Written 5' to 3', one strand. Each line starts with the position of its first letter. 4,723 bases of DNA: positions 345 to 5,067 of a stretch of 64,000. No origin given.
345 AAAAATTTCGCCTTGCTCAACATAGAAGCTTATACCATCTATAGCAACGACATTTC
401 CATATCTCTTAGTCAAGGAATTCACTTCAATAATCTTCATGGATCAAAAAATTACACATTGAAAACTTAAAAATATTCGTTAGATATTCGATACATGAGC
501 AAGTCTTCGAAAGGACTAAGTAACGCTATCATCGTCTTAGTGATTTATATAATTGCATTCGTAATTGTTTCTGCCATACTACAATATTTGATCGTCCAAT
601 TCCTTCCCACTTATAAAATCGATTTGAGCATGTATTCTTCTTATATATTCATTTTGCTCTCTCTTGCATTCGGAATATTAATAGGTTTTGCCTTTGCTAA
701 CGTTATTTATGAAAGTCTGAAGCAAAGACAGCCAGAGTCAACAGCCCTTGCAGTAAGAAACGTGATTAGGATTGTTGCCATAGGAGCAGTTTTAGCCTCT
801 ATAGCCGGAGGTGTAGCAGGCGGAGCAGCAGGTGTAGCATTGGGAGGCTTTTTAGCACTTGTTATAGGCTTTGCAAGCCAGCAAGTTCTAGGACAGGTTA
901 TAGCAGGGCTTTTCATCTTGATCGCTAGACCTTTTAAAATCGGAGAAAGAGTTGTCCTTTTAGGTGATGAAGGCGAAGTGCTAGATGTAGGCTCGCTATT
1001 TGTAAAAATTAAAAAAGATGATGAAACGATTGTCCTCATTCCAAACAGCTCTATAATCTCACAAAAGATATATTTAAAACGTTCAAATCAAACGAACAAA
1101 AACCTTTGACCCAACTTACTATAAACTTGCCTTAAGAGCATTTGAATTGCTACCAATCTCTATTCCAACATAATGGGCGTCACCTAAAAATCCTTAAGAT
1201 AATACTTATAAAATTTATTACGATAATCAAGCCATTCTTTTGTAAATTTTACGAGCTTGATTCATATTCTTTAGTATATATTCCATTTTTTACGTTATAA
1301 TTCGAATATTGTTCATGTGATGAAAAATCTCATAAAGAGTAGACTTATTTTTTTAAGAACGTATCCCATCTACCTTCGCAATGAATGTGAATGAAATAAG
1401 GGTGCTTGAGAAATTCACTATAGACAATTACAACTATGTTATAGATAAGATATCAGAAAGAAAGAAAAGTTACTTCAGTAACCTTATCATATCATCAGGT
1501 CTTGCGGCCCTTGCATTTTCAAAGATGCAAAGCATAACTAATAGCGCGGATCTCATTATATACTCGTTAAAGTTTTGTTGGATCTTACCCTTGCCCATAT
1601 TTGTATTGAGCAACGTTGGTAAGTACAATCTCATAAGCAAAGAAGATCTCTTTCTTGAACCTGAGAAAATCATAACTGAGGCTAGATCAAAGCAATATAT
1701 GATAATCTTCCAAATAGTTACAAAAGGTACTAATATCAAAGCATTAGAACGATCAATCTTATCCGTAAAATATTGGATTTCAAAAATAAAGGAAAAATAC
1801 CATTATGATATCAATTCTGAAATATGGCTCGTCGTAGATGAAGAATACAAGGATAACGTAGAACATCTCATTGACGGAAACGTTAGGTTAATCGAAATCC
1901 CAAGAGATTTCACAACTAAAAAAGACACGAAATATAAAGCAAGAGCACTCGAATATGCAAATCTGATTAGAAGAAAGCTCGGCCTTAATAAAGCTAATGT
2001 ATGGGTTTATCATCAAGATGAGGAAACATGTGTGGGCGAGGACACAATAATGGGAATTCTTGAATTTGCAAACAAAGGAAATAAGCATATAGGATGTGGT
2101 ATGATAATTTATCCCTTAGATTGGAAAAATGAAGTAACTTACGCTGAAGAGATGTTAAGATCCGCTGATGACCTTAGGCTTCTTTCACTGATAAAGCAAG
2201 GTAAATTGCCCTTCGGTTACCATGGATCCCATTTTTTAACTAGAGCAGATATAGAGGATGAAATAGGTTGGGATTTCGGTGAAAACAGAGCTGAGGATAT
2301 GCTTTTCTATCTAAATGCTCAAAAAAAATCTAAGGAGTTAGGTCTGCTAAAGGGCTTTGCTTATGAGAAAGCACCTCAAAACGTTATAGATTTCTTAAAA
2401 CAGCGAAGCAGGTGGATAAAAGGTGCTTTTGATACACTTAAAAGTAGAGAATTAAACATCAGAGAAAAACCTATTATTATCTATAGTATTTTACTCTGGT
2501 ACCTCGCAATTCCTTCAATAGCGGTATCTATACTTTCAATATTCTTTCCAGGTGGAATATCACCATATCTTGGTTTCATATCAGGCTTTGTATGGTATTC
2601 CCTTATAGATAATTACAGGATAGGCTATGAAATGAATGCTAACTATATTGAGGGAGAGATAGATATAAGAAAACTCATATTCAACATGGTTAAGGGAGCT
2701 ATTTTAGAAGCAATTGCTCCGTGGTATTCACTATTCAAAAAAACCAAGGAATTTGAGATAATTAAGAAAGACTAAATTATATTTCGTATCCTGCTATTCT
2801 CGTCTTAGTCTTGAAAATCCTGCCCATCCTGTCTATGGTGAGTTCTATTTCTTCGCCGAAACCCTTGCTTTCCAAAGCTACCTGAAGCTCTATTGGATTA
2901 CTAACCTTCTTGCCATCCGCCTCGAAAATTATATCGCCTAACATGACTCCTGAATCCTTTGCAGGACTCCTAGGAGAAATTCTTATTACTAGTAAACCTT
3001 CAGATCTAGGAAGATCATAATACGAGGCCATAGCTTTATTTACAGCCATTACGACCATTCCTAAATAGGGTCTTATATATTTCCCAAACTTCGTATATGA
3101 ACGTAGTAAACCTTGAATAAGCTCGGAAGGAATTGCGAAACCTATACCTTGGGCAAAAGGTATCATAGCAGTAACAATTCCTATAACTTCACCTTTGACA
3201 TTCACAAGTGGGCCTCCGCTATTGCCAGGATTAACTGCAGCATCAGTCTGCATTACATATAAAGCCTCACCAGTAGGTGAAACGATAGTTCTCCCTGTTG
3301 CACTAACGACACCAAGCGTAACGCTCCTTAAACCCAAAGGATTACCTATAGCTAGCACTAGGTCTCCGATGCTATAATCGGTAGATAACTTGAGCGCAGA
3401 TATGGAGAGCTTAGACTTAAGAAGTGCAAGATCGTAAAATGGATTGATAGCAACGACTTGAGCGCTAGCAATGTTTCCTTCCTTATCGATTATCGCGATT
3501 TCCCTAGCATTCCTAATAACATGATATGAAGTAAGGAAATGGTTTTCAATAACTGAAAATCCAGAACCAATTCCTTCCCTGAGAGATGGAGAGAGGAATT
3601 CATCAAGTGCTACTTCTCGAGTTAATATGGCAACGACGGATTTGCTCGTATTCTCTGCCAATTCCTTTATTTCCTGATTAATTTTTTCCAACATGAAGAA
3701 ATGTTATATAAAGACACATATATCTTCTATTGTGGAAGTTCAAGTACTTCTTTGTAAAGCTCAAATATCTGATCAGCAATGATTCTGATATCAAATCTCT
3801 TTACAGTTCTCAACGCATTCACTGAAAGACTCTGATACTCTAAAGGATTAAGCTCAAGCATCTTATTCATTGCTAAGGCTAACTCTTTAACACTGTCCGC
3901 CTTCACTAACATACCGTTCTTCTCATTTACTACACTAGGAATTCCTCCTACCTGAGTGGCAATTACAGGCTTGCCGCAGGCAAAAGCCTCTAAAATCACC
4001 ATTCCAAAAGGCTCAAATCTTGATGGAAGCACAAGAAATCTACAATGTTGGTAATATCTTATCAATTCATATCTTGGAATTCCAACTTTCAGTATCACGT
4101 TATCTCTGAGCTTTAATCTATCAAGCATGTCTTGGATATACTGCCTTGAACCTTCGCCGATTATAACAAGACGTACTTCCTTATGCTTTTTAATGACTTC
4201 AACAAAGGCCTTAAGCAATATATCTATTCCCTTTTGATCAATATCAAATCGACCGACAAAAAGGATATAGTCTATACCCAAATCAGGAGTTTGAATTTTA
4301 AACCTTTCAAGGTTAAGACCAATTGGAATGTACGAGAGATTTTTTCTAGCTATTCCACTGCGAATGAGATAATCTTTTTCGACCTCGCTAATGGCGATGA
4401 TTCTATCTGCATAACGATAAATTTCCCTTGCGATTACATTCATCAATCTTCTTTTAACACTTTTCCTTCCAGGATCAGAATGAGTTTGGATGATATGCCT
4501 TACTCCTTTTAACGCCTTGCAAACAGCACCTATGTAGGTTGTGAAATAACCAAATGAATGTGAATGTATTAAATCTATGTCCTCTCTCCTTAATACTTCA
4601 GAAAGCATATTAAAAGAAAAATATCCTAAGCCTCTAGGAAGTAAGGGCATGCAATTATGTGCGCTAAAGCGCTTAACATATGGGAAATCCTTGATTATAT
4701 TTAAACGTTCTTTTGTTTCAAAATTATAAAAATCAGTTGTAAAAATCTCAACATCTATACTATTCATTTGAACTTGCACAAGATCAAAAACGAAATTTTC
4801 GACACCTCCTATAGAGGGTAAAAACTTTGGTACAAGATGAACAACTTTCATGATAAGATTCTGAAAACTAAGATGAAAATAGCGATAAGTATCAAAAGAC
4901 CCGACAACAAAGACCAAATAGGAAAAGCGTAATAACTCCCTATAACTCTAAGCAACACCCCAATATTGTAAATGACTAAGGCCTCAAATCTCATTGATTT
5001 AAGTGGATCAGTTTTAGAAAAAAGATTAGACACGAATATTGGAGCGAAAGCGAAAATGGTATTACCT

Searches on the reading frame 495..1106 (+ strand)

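Call 79: search_protein_families(library=pfam, proteins=[window:495-1106:+], max_evalue=0.00001)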
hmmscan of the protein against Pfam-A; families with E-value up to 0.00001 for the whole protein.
window:495-1106:+ (204 aa): 1 family
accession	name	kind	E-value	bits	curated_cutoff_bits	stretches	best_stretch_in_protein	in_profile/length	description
PF00924.24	MS_channel_2nd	-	1.6e-14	54.2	20.2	1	131-192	2-63/68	Mechanosensitive ion channel, beta-domain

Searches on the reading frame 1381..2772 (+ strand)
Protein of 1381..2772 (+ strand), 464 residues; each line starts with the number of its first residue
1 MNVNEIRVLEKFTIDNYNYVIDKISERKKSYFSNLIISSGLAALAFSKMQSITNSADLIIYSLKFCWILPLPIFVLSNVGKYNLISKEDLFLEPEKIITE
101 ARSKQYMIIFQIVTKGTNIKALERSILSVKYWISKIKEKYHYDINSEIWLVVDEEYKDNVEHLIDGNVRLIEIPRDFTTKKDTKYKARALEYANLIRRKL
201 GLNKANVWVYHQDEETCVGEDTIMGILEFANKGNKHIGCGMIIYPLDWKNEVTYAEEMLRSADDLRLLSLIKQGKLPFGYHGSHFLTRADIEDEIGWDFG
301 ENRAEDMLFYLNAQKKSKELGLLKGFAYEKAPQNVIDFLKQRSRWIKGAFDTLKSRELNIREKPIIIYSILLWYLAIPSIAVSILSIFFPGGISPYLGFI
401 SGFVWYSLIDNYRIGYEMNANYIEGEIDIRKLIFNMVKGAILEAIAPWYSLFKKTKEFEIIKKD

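Call 58: search_protein_families(library=pfam, proteins=[window:1381-2772:+], max_evalue=0.00001)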
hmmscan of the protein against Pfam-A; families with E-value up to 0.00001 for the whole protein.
window:1381-2772:+ (464 aa): 1 family
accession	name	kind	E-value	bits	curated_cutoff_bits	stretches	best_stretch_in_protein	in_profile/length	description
PF13632.12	Glyco_trans_2_3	-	1e-18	68.3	27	1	208-400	1-184/198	Glycosyl transferase family group 2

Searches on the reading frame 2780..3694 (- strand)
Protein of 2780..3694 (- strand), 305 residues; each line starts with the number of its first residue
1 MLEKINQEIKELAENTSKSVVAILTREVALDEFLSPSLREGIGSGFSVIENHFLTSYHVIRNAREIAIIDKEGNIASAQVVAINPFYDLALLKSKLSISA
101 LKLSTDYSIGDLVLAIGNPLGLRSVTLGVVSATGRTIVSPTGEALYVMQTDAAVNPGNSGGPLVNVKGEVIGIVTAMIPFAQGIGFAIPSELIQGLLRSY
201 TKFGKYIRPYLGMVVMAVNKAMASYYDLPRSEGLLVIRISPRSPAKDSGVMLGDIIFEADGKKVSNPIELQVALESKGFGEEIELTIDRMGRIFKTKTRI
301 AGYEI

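Call 79: search_protein_families(library=pfam, proteins=[window:2780-3694:-], max_evalue=0.00001)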
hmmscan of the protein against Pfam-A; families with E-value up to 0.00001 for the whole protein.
window:2780-3694:- (305 aa): 5 families
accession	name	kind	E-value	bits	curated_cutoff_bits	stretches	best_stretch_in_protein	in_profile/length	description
PF13365.12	Trypsin_2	-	4.3e-25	89.6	27.6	1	43-173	1-144/144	Trypsin-like peptidase domain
PF00089.32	Trypsin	-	7.1e-12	46.1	20.6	1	44-190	28-213/220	Trypsin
PF13180.12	PDZ_2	-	3.1e-09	37.4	27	1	210-293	2-73/80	PDZ domain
PF00595.29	PDZ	-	1.9e-07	31.8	23.2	1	222-287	23-80/81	PDZ domain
PF17820.7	PDZ_6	-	6.5e-06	26.2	27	0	238-289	4-54/54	PDZ domain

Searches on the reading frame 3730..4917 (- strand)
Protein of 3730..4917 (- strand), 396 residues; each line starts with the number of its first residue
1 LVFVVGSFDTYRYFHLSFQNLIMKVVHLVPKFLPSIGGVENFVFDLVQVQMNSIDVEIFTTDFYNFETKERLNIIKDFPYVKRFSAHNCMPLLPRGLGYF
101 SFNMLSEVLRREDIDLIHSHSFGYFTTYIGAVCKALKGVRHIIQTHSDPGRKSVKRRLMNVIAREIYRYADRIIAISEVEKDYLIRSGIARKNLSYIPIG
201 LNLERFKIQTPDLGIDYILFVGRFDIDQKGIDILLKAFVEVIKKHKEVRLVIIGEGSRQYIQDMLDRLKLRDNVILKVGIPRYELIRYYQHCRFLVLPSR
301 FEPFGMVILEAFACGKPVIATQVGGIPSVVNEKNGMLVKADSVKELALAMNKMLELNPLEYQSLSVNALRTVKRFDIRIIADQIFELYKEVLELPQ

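Call 79: search_protein_families(library=pfam, proteins=[window:3730-4917:-], max_evalue=0.00001)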
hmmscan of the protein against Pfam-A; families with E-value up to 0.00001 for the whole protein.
window:3730-4917:- (396 aa): 6 families
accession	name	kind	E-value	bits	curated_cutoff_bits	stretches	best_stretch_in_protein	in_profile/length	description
PF00534.26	Glycos_transf_1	-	9e-38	129.9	26.4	1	214-359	14-161/172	Glycosyl transferases group 1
PF13692.12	Glyco_trans_1_4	-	7.2e-36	124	27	1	217-355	3-141/142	Glycosyl transferases group 1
PF13439.12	Glyco_transf_4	-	1.1e-23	84.5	28.5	1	36-205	1-170/170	Glycosyltransferase Family 4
PF13579.12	Glyco_trans_4_4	-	1.3e-15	58.6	29.7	1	37-200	1-158/158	Glycosyl transferase 4-like domain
PF20706.3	GT4-conflict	-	1.3e-12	47.9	26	1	162-342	139-332/385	Family 4 Glycosyltransferase in conflict systems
PF13524.12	Glyco_trans_1_2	-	2.4e-06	28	25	1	237-382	4-140/144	Glycosyl transferase-like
